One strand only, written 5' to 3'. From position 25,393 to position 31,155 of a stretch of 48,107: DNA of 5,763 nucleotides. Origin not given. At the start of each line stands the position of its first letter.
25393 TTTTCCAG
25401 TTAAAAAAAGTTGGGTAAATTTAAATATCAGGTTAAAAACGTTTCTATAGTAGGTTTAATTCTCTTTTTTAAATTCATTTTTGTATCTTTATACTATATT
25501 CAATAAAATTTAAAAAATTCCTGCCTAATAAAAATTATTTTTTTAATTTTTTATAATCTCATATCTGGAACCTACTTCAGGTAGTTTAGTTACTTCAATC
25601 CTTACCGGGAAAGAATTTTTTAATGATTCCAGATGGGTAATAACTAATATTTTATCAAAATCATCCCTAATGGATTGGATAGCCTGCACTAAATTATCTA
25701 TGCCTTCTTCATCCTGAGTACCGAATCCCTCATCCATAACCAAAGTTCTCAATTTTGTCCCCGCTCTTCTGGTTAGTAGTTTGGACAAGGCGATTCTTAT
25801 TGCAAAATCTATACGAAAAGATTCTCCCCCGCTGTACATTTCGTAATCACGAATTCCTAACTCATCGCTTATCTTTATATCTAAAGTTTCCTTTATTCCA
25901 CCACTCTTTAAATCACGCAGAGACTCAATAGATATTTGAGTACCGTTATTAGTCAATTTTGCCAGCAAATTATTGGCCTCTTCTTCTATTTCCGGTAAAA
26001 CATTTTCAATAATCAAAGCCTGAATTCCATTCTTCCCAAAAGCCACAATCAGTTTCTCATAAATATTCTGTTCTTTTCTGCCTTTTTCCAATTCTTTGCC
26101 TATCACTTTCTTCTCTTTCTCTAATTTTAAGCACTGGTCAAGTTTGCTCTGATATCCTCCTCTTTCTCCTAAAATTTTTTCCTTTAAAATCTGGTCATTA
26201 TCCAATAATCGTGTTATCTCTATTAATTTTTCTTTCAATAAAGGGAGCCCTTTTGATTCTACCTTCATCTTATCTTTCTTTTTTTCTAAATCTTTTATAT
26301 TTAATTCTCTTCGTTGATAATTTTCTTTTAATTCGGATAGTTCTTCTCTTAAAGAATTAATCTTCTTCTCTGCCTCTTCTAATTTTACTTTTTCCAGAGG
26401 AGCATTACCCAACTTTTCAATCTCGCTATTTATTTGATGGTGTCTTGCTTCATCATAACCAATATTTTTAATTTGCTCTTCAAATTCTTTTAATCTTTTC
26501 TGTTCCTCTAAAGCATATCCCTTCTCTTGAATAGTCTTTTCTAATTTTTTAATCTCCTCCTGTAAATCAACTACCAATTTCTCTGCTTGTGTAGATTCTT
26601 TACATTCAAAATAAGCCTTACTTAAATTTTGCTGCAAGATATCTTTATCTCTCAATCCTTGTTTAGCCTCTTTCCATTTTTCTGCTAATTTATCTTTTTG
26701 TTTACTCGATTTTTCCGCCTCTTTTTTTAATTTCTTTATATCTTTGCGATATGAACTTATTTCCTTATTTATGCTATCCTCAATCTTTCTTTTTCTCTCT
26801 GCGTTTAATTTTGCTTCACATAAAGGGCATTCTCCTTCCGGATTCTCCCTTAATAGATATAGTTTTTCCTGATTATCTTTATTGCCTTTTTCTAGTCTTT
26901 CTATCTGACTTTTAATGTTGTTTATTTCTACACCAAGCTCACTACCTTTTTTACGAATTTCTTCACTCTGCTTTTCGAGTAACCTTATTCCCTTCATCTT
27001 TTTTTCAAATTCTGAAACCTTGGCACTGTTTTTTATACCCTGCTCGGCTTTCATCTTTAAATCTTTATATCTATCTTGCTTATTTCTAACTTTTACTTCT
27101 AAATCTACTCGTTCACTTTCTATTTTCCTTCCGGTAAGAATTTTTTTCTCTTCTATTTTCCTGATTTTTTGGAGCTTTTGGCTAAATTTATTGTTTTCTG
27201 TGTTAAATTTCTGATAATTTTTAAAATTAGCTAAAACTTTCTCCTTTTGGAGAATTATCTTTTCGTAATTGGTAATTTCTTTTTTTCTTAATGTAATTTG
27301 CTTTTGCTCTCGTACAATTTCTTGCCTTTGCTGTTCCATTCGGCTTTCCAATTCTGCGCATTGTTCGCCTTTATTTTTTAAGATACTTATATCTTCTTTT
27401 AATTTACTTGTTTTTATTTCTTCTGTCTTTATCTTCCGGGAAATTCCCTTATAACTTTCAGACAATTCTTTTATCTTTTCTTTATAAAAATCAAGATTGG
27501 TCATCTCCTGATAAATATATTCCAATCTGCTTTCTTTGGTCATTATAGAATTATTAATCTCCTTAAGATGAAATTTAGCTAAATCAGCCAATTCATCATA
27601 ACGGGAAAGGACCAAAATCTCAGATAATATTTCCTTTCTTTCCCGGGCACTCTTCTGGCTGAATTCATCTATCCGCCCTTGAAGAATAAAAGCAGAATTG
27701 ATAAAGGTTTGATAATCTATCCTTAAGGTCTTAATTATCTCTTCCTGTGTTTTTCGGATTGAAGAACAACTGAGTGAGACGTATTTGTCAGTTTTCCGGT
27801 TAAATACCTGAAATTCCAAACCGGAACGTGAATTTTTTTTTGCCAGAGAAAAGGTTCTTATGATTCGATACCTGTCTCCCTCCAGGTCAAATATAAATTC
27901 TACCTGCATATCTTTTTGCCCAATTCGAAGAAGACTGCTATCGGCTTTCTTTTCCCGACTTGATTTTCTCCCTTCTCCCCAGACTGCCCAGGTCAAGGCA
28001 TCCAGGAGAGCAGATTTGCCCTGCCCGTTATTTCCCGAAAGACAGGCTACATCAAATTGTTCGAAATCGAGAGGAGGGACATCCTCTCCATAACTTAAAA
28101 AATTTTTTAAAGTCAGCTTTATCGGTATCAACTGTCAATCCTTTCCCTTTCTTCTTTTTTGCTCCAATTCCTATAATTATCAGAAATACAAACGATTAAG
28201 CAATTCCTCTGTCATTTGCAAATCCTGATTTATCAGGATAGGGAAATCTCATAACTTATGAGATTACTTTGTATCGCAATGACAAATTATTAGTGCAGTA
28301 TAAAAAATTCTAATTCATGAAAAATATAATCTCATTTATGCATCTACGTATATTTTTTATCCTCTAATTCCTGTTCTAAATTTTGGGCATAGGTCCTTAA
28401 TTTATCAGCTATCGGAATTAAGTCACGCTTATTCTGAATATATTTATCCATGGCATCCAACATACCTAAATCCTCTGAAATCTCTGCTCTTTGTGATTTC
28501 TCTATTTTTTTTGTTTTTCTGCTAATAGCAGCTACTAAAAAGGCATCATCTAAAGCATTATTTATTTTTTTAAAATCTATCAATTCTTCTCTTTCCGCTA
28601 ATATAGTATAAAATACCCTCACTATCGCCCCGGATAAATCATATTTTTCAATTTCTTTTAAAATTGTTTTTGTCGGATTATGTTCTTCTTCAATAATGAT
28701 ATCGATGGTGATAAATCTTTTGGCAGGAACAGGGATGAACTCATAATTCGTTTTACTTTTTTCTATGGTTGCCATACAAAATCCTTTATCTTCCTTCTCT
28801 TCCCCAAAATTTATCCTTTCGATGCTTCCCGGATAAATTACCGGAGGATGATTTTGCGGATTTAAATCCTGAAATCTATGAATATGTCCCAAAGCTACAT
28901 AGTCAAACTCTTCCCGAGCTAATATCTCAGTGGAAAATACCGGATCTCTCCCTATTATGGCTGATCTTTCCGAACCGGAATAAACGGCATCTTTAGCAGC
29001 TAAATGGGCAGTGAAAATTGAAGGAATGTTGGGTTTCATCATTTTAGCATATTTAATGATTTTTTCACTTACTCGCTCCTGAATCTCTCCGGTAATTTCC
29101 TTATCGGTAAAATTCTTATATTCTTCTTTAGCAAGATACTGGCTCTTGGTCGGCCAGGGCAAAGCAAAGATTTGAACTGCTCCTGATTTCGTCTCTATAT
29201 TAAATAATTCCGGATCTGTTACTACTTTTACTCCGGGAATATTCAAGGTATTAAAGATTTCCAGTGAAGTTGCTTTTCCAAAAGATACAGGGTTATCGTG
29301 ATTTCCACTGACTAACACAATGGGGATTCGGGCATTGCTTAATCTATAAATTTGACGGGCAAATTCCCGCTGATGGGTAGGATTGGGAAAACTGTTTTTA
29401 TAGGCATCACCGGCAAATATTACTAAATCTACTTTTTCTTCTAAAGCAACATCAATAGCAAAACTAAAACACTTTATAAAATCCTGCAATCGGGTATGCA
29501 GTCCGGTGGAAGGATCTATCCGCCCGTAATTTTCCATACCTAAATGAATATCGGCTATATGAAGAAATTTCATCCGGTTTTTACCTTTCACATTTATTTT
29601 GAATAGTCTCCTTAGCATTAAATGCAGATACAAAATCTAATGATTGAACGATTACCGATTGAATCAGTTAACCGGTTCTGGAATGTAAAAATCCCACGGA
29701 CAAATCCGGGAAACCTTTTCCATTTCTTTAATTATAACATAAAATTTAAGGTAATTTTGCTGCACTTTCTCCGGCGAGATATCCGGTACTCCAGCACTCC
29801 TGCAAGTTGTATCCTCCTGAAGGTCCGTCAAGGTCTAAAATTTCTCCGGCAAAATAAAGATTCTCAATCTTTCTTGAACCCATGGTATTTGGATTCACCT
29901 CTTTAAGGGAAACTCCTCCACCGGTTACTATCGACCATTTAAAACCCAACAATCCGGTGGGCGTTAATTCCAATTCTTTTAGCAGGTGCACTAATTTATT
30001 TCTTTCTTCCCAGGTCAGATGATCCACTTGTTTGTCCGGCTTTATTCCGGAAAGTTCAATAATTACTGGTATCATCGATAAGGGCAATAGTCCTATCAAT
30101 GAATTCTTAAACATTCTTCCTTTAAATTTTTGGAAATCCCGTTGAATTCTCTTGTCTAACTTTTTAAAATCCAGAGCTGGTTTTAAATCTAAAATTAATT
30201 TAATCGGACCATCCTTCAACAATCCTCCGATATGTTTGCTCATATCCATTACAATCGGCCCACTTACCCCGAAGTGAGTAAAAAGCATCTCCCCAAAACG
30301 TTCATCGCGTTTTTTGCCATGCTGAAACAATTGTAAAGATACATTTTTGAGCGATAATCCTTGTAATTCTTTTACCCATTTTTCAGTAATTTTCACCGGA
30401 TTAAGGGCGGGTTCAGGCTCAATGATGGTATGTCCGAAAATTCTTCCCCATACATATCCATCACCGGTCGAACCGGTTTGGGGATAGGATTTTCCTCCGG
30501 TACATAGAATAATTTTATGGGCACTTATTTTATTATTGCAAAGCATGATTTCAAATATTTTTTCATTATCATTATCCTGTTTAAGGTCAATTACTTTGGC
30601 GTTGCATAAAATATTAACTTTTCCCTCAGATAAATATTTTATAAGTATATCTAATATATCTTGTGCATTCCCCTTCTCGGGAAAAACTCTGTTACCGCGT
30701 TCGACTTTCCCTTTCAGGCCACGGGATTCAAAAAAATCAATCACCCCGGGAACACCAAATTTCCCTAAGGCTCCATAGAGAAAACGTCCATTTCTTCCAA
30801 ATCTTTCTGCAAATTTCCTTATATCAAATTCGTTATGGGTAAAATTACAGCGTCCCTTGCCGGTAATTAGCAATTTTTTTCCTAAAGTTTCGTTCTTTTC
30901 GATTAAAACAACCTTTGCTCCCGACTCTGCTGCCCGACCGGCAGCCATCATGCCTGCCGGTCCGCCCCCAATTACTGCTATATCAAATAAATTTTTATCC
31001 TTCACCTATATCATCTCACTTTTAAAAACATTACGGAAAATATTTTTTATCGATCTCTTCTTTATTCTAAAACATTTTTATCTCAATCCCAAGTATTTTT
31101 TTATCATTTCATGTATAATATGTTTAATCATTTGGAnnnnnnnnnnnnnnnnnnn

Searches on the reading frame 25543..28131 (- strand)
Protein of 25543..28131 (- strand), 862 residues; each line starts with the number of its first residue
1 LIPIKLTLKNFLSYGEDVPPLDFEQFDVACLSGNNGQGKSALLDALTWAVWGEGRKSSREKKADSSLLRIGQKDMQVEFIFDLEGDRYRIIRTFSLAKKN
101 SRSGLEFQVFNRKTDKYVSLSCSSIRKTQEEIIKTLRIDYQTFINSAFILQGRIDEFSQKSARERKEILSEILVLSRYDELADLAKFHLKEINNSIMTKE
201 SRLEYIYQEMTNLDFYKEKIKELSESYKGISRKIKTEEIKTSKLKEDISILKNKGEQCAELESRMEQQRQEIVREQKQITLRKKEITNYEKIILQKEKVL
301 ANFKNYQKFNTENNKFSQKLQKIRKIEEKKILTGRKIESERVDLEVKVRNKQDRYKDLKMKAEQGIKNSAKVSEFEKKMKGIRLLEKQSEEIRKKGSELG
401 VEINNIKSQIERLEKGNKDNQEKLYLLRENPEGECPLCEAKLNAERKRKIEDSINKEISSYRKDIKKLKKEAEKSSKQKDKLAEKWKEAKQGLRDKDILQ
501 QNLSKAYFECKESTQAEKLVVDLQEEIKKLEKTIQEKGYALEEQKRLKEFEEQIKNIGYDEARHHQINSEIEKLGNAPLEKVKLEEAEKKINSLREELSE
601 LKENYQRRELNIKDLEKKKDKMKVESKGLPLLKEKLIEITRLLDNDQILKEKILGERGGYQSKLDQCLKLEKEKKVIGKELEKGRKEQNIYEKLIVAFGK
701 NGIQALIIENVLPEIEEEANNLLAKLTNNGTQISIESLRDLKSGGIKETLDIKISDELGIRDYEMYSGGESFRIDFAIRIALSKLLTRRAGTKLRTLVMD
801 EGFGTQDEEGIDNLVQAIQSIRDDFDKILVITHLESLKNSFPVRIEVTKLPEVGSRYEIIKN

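Call 25: search_protein_families(library=pfam, proteins=[window:25543-28131:-])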
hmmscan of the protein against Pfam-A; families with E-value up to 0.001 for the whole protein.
window:25543-28131:- (862 aa): 4 families
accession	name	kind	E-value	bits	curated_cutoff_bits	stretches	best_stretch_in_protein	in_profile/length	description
PF13476.12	AAA_23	-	4.8e-21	76.8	27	1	5-235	1-201/201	AAA domain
PF13558.12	SbcC_Walker_B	-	1e-07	32.5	27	1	760-818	27-88/90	SbcC/RAD50-like, Walker B motif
PF02463.25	SMC_N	-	1.8e-05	24.7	40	1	5-87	4-89/220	RecF/RecN/SMC N terminal domain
PF13555.12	AAA_29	-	0.00086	19.5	27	0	22-51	18-47/61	P-loop containing region of AAA domain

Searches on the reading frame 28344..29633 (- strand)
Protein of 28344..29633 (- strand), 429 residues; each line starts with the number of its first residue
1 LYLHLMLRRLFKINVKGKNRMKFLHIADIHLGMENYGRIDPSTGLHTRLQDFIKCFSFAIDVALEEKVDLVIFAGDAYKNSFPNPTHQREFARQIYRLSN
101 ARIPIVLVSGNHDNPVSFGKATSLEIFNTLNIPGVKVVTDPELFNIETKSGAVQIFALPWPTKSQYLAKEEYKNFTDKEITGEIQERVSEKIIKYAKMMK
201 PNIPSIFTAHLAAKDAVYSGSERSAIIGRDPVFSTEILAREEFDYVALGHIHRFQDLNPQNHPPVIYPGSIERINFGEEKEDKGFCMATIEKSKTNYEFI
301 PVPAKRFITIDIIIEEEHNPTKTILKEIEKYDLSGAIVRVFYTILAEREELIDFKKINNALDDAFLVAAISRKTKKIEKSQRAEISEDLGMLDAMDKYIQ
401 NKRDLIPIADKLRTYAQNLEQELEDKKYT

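Call 26: search_protein_families(library=pfam, proteins=[window:28344-29633:-])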
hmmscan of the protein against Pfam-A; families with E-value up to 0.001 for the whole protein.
window:28344-29633:- (429 aa): 2 families
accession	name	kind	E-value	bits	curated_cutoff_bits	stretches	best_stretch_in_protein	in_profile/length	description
PF00149.33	Metallophos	-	3.4e-15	57.4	21.5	1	21-253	1-190/191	Calcineurin-like phosphoesterase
PF12850.12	Metallophos_2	-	3.8e-08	33.9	27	0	21-137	1-84/154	Calcineurin-like phosphoesterase superfamily domain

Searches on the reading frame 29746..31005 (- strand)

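Call 26: search_protein_families(library=pfam, proteins=[window:29746-31005:-])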
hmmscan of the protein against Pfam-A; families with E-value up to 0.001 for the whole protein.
window:29746-31005:- (419 aa): 11 families
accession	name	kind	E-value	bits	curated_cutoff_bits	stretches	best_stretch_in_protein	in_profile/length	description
PF03486.20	HI0933_like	-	3.2e-83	279.4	50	1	8-413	2-243/244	HI0933-like protein Rossmann domain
PF22780.1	HI0933_like_1st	-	3.4e-39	134.8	27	1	198-360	1-165/165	HI0933-like protein barrel and H2TH domain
PF12831.13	FAD_oxidored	-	4.9e-13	49.6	27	1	8-170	1-145/416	FAD dependent oxidoreductase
PF07992.20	Pyr_redox_2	-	4.5e-10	39.9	26.1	1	7-172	1-110/291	Pyridine nucleotide-disulphide oxidoreductase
PF01134.28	GIDA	-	4.1e-09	36.4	22.1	1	8-40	1-34/391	Glucose inhibited division protein A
PF00890.30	FAD_binding_2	-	3.6e-08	33.5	20.4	1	8-41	1-34/414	FAD binding domain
PF01266.30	DAO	-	4.1e-08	33.6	27.9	1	8-42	1-35/353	FAD dependent oxidoreductase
PF13738.12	Pyr_redox_3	-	5.6e-07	29.5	30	0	11-40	2-31/305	Pyridine nucleotide-disulphide oxidoreductase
PF00070.33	Pyr_redox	-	2.4e-06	28.4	22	0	9-42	2-35/82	Pyridine nucleotide-disulphide oxidoreductase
PF13450.12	NAD_binding_8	-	5e-06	27.1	21.9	1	11-42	1-32/68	NAD(P)-binding Rossmann-like domain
PF01494.25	FAD_binding_3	-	5.1e-05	23.1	22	1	8-40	3-35/349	FAD binding domain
